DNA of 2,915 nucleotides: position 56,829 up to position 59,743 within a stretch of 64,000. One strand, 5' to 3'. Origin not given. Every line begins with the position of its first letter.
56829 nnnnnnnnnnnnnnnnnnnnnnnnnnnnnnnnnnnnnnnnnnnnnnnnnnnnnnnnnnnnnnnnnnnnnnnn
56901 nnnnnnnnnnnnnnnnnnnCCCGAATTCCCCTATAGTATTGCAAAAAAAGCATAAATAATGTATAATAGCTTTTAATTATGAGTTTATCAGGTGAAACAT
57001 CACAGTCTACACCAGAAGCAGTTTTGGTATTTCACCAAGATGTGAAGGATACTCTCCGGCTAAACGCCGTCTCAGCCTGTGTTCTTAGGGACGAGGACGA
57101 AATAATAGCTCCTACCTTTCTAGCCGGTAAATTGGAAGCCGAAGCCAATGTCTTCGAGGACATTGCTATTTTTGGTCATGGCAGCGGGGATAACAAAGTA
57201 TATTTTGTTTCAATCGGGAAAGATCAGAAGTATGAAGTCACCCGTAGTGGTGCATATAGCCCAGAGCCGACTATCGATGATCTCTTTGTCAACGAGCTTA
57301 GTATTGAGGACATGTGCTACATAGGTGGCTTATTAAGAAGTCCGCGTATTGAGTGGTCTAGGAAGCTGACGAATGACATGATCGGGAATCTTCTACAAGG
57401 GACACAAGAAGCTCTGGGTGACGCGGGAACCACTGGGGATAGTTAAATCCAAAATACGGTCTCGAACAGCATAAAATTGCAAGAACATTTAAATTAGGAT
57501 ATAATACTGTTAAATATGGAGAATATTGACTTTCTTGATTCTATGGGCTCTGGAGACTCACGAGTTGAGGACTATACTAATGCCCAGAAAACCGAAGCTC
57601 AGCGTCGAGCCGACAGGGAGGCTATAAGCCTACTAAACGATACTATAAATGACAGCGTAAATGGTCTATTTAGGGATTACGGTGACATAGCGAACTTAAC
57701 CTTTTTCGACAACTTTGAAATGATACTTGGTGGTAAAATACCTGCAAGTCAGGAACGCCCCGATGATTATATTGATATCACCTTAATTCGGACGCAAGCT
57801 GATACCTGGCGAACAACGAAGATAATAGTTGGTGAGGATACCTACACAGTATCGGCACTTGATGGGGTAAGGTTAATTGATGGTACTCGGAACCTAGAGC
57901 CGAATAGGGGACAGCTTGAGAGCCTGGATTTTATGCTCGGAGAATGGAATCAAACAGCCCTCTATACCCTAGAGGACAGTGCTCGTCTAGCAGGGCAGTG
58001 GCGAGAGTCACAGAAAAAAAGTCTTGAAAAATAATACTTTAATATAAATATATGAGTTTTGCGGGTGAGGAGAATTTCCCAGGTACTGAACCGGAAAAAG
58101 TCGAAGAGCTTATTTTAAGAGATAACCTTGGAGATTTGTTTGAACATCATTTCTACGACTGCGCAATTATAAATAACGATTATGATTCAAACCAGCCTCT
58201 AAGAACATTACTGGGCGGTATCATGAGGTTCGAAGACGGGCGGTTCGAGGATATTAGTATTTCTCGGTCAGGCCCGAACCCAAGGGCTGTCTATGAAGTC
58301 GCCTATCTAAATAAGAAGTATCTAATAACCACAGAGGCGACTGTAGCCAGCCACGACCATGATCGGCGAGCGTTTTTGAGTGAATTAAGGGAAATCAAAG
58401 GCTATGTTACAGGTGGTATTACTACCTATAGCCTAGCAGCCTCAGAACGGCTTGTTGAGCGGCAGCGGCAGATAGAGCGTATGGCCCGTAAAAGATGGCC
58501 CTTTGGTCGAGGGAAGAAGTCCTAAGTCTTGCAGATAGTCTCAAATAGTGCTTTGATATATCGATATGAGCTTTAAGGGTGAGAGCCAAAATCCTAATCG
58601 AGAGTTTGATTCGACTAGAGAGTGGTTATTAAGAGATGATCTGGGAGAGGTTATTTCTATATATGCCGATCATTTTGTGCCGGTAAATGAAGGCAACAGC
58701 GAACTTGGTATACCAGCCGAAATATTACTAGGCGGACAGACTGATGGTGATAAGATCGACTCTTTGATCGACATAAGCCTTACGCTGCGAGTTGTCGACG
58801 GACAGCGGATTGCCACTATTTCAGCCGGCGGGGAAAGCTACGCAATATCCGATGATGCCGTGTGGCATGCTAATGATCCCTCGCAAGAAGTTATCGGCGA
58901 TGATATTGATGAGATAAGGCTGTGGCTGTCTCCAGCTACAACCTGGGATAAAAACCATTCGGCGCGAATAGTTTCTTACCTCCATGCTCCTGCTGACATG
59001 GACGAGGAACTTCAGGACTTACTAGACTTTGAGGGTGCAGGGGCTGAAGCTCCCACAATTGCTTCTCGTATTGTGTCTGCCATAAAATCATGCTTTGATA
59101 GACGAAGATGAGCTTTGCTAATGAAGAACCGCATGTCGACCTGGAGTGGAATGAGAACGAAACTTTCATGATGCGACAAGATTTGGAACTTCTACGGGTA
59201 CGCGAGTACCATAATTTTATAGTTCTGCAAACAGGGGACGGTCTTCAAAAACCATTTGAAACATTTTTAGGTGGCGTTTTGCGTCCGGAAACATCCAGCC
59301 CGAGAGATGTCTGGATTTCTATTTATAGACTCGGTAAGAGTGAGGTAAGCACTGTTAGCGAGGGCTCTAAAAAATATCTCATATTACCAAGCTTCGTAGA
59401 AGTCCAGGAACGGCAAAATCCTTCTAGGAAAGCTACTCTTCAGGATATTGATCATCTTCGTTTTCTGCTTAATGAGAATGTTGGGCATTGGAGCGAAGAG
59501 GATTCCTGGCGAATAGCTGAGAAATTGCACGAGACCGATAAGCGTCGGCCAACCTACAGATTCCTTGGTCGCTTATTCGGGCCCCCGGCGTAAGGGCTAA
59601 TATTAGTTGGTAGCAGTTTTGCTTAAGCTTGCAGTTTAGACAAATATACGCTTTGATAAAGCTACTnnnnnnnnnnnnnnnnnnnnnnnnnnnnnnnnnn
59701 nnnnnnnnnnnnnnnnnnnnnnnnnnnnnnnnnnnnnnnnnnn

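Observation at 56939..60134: Tandem array of six diverged paralogous small acidic proteins abutting the T4SS-like operon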

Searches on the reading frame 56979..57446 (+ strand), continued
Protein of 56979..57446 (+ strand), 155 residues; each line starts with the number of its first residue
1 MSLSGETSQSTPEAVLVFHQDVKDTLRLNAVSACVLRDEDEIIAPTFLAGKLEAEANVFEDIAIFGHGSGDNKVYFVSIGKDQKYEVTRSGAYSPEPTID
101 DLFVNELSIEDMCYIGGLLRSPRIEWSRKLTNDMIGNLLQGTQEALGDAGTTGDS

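Call 88: list_cluster_members(proteins=[window:56979-57446:+, window:58052-58525:+, window:58566-59111:+, window:59667-60134:+, window:56500-56919:+, P0041, P0033])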
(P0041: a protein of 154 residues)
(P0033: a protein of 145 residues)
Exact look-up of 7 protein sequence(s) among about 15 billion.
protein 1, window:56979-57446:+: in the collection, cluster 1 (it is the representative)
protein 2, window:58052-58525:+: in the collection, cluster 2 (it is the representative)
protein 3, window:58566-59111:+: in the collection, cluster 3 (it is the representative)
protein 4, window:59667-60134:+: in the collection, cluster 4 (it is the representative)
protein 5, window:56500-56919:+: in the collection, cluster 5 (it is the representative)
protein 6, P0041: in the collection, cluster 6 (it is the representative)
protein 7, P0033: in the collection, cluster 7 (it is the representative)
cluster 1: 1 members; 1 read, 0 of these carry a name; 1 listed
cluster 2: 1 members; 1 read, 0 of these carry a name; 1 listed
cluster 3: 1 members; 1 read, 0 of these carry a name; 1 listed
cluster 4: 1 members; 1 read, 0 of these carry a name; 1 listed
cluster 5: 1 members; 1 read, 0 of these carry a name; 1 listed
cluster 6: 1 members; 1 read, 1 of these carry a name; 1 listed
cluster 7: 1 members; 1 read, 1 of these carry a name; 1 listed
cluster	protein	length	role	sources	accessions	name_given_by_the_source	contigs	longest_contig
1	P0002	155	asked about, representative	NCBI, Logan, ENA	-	-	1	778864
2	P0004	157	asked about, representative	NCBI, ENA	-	-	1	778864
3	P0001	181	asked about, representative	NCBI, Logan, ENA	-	-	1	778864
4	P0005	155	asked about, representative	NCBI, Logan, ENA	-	-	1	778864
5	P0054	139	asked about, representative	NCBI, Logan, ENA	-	-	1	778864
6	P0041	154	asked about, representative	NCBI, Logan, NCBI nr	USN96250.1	MAG: hypothetical protein H6797_04200 [Candidatus Nomurabacteria bacterium]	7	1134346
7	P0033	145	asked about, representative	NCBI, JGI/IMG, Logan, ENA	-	hypothetical protein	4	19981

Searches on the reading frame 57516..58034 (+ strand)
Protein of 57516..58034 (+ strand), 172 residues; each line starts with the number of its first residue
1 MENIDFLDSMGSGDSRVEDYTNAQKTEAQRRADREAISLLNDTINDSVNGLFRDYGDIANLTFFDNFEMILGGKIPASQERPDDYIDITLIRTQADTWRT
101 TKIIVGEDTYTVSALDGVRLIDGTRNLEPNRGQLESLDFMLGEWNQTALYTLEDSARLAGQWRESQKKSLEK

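Call 4: search_protein_families(library=pfam, proteins=[window:57516-58034:+], max_evalue=1)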
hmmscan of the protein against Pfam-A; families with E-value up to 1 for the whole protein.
window:57516-58034:+ (172 aa): 0 families

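Call 12: search_protein_families(library=ncbifam, proteins=[window:57516-58034:+], max_evalue=1)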
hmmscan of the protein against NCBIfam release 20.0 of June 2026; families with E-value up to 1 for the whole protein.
window:57516-58034:+ (172 aa): 0 families

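Call 13: search_protein_families(library=phrogs, proteins=[window:57516-58034:+], max_evalue=1)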
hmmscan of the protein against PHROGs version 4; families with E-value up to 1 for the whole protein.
window:57516-58034:+ (172 aa): 1 family
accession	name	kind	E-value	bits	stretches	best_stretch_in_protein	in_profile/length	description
phrog_23185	-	unknown function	0.099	13.8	1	156-171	23-39/42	-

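Call 14: search_protein_families(library=padloc, proteins=[window:57516-58034:+], max_evalue=1)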
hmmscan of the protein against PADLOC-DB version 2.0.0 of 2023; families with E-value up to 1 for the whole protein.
window:57516-58034:+ (172 aa): 0 families

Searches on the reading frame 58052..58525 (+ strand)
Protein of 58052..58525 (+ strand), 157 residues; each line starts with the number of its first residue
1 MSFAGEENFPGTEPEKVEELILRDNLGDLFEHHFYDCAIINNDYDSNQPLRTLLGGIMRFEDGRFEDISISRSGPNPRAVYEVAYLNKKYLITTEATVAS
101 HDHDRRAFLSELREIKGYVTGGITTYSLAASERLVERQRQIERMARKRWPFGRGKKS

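Call 4: search_protein_families(library=pfam, proteins=[window:58052-58525:+], max_evalue=1)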
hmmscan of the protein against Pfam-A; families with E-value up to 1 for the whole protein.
window:58052-58525:+ (157 aa): 0 families

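Call 12: search_protein_families(library=ncbifam, proteins=[window:58052-58525:+], max_evalue=1)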
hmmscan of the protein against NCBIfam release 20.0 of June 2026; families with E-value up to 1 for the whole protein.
window:58052-58525:+ (157 aa): 1 family
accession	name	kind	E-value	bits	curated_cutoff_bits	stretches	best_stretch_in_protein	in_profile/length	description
NF000050.2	AAC_6p_A29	exception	0.025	14.3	250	1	90-150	45-104/131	aminoglycoside 6'-N-acetyltransferase AAC(6')-29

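Call 13: search_protein_families(library=phrogs, proteins=[window:58052-58525:+], max_evalue=1)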
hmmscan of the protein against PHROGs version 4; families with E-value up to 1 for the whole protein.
window:58052-58525:+ (157 aa): 1 family
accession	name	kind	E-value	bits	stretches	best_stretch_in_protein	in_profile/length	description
phrog_27984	-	unknown function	0.94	10.8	0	94-114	16-36/74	-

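Call 14: search_protein_families(library=padloc, proteins=[window:58052-58525:+], max_evalue=1)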
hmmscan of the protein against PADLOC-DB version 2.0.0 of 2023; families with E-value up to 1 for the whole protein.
window:58052-58525:+ (157 aa): 0 families

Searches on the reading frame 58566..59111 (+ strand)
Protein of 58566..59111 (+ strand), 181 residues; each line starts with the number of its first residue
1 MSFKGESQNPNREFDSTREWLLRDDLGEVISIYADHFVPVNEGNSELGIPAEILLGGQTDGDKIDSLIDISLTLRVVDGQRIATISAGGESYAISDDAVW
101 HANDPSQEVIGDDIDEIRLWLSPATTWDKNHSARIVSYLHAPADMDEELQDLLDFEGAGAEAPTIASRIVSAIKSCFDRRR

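Call 4: search_protein_families(library=pfam, proteins=[window:58566-59111:+], max_evalue=1)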
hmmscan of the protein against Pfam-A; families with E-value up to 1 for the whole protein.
window:58566-59111:+ (181 aa): 1 family
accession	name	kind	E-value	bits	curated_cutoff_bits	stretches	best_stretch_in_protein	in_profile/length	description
PF14442.11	Bd3614_N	-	0.17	12.7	25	0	134-171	7-44/92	Bd3614-like deaminase N-terminal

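Call 12: search_protein_families(library=ncbifam, proteins=[window:58566-59111:+], max_evalue=1)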
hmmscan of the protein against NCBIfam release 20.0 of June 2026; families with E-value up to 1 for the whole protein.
window:58566-59111:+ (181 aa): 0 families

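Call 13: search_protein_families(library=phrogs, proteins=[window:58566-59111:+], max_evalue=1)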
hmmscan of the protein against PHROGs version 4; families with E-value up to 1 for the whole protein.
window:58566-59111:+ (181 aa): 1 family
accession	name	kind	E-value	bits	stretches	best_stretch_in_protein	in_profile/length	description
phrog_37997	-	unknown function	0.31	12.3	0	113-129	25-41/67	-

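Call 14: search_protein_families(library=padloc, proteins=[window:58566-59111:+], max_evalue=1)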
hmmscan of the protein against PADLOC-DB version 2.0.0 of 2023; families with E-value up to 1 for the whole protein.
window:58566-59111:+ (181 aa): 0 families

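Call 24: find_homologous_proteins(query=A2, max_evalue=0.001)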
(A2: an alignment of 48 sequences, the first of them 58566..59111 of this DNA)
Query A2 (48 sequences) (181 aa, profile of the alignment): 3 proteins with E <= 0.001 among 1738 candidates.
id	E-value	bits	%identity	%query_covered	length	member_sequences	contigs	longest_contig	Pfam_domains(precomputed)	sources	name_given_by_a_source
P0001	1.6e-35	140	100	100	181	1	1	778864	-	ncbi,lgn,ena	-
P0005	8.8e-31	125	50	9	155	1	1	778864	-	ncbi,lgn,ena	-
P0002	2.5e-19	87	27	12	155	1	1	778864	-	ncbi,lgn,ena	-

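Call 43: predict_structure(alignment_id=A2)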
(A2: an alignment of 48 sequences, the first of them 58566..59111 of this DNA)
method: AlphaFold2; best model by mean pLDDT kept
length: 181 residues; sequences in the alignment: 48
mean_pLDDT: 83.7   pTM: 0.71
mean pLDDT of the five models: 83.7, 83.5, 83.4, 82.9, 82.9
residues with pLDDT >= 90: 107; 70-90: 17; 50-70: 55; < 50: 2
segments of 3 or more residues with pLDDT < 50: none
pLDDT, mean of each block of 10 residues (from residue 1): 57 80 97 96 67 95 94 94 96 96 94 96 97 92 67 66 64 62 48
secondary structure, 60 per line:
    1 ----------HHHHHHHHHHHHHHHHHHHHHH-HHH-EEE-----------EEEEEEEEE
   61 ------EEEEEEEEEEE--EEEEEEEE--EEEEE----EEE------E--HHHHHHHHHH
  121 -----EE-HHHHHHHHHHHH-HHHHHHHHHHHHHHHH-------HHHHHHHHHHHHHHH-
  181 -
elements in order: H11-32 E38-40 E52-60 E67-77 E80-87 E90-94 E99-101 H111-120 H129-140 H142-157 H165-179

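Call 45: fold_search(model_id=the predicted structure, library=pdb)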
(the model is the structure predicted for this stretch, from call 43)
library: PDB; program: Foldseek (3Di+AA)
matches with E <= 10: 314; with E <= 0.001: 0
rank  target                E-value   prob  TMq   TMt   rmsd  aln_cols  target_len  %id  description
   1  9b85_N                1.6e-01  0.14  0.18  0.14  18.8       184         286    6  Cryo-EM structure of human dynactin complex bound to Chlamydia effector Dre1 (released 2025-04-16)
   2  8i4m_S                2.7e-01  0.57  0.25  0.09  11.7        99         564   13  Portal-tail complex structure of the Cyanophage P-SCSP1u (released 2023-11-01)
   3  8pay_A                3.2e-01  0.10  0.15  0.09  12.9       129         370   16  Structure of the E.coli DNA polymerase sliding clamp with a covalently bound peptide 2. (released 2024-03-13)
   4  8qtv_A                3.6e-01  0.60  0.22  0.13   7.1        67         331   24  MUC5AC D'D3CysD1 domains. (released 2025-03-12)
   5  8dgf_E                3.6e-01  0.33  0.24  0.11  16.6       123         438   14  Avs4 bound to phage PhiV-1 portal (released 2022-08-03)
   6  8es4_A                4.3e-01  0.15  0.23  0.10  22.8       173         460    9  Focused reconstruction of HRP29 tail (released 2023-10-18)
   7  9yim_Y                4.3e-01  0.07  0.17  0.13  19.7       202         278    6  Capping protein bound to the barbed end of F-actin (released 2026-03-04)
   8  6tjp_A                4.9e-01  0.21  0.26  0.11  18.5       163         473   10  Crystal structure of T7 bacteriophage portal protein, 13mer, closed valve - P212121 (released 2020-12-16)
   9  9jz0_B                4.9e-01  0.15  0.23  0.10  21.8       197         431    8  portal-tail complex of DNA-ejected T7 (released 2024-12-11)
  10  7azc_C                4.9e-01  0.10  0.15  0.09   9.7       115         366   16  DNA polymerase sliding clamp from Escherichia coli with peptide 22 bound (released 2021-12-01)
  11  9v30_C                5.2e-01  0.15  0.24  0.10  25.8       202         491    9  C12 portal complex of the bacteriophage E1004 (released 2025-11-12)
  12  6fvm_A                5.5e-01  0.10  0.15  0.09   9.1       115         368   16  Mutant DNA polymerase sliding clamp from Escherichia coli with bound P7 peptide (released 2019-04-10)
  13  9b7j_N                5.5e-01  0.09  0.19  0.13  18.9       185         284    8  Cryo-EM structure of human dynactin complex bound to Chlamydia effector Dre1 (released 2025-04-16)
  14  8p94_U                5.5e-01  0.06  0.17  0.13  19.9       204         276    6  Cryo-EM structure of cortactin stabilized Arp2/3-complex nucleated actin branches (released 2024-01-03)
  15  8r1z_A                6.5e-01  0.20  0.18  0.11   7.5        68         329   22  MUC5AC D3 assembly. SNPs rs36189285, rs878913005: Arg996Gln, Arg1201Trp. (released 2025-03-12)
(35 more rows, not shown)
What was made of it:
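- Closest known: MAM33/p32 and CapZ-type 'helix + antiparallel sheet + C-terminal helices' acidic proteins. Same: CapZ chains and T. brucei p22 appear among the weak Foldseek hits for g4 (call 45).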

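Call 47: search_solved_structures(query=A2, max_evalue=10)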
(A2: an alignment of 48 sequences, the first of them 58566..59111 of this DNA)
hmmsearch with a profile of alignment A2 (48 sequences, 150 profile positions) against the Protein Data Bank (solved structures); distinct sequences matched with E-value up to 10: 0.
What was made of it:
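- On DNA-mimic anti-restriction proteins (ArdA/Ocr type): No Pfam, PHROG or PDB hit (calls 4, 13, 47).
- Closest known: MAM33/p32 and CapZ-type 'helix + antiparallel sheet + C-terminal helices' acidic proteins. Different: There is no sequence signal (calls 4, 47).
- There is no PDB sequence hit (call 47).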

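Call 48: fold_search(model_id=the predicted structure, library=viral)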
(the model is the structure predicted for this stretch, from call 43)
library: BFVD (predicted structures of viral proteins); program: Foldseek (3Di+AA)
matches with E <= 10: 1058; with E <= 0.001: 0
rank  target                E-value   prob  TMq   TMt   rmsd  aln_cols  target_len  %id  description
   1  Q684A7                1.7e-02  0.66  0.25  0.28  20.0       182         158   12  (no name in the UniProt tables at hand)
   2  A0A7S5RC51            2.5e-02  0.38  0.18  0.15  14.8       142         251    6  (no name in the UniProt tables at hand)
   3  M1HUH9                6.9e-02  0.30  0.23  0.24  13.7       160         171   14  (no name in the UniProt tables at hand)
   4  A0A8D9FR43            7.3e-02  0.20  0.17  0.20  14.1       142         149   13  Uncharacterized protein [uncultured marine phage]
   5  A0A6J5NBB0            8.7e-02  0.28  0.22  0.23  18.1       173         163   13  Uncharacterized protein [uncultured Caudovirales phage]
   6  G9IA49                8.7e-02  0.14  0.14  0.11  15.1       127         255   14  (no name in the UniProt tables at hand)
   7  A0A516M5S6            9.8e-02  0.98  0.31  0.55   4.4        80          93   10  (no name in the UniProt tables at hand)
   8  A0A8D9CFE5            9.8e-02  0.51  0.21  0.26  14.1       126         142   13  Uncharacterized protein [uncultured marine phage]
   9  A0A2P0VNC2            9.8e-02  0.25  0.20  0.20  12.0       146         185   10  Uncharacterized protein [Tetraselmis virus 1]
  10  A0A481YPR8            1.1e-01  0.10  0.14  0.17  25.2       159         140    8  Uncharacterized protein [Pithovirus LCDPAC02]
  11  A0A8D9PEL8            1.3e-01  0.44  0.28  0.28  11.9       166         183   12  Uncharacterized protein [Bacteriophage sp.]
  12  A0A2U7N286            1.5e-01  0.35  0.21  0.16  16.1       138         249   17  Uncharacterized protein [Pseudomonas phage PspYZU01]
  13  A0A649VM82            1.6e-01  0.21  0.19  0.16  16.4       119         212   11  Uncharacterized protein [Arthrobacter phage Mufasa8]
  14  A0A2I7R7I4            1.8e-01  0.18  0.19  0.10  20.6       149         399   11  (no name in the UniProt tables at hand)
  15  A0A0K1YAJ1            1.8e-01  0.14  0.16  0.12  14.5       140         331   12  Virion structural protein [Cronobacter phage PBES 02]
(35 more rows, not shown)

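Call 49: search_protein_families(library=pfam, alignment_id=A2, max_evalue=0.01)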
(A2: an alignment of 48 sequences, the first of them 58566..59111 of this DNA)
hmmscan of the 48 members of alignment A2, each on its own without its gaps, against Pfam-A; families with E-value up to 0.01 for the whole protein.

A. member 1, window:58566-59111:+ (181 aa): 0 families

B. families by the number of members that match (of 48 scanned): 0 families
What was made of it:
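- On Polymorphic-toxin immunity proteins (SUKH/Imm families): Pfam gave no hit for any of 48 members (call 49).
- Every member scanned is negative in Pfam, and the six window genes are negative in NCBIfam, PHROG and PADLOC (calls 4, 12-14, 49).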

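Call 85: find_related_loci(query=window:58566-59111:+, collection=viral_contigs, flank=8000)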
Query window:58566-59111:+ (181 aa) in viral_contigs; peptide patterns used: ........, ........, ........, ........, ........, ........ (x = any residue, [..] = any of these).
85 stretches matched a pattern, but none encodes a relative of the query by tblastn (E <= 1e-3).

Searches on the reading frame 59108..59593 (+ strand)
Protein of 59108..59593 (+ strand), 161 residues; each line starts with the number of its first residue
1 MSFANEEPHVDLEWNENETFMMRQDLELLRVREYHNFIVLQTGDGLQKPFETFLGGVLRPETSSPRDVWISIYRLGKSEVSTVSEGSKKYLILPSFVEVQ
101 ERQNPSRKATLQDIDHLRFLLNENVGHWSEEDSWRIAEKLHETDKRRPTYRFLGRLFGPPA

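Call 4: search_protein_families(library=pfam, proteins=[window:59108-59593:+], max_evalue=1)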
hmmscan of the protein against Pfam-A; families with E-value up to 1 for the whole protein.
window:59108-59593:+ (161 aa): 0 families

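Call 12: search_protein_families(library=ncbifam, proteins=[window:59108-59593:+], max_evalue=1)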
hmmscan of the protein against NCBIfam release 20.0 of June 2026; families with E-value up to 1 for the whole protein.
window:59108-59593:+ (161 aa): 0 families

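Call 13: search_protein_families(library=phrogs, proteins=[window:59108-59593:+], max_evalue=1)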
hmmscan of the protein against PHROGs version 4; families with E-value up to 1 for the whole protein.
window:59108-59593:+ (161 aa): 1 family
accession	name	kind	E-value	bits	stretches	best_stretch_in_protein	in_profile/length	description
phrog_16663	-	unknown function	0.43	11.6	1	64-128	4-68/185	-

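Call 14: search_protein_families(library=padloc, proteins=[window:59108-59593:+], max_evalue=1)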
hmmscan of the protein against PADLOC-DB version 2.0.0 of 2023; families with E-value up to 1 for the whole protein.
window:59108-59593:+ (161 aa): 0 families

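Call 86: search_dna_similar(query=window:59108-59593:+, collection=plasmids, mode=protein, max_evalue=0.01)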
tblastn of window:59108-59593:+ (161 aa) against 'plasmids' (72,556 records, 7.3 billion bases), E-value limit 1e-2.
No match.

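Call 87: search_dna_similar(query=window:59108-59593:+, collection=phages, mode=protein, max_evalue=0.01)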
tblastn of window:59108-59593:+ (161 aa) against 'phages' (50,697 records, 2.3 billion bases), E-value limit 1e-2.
No match.
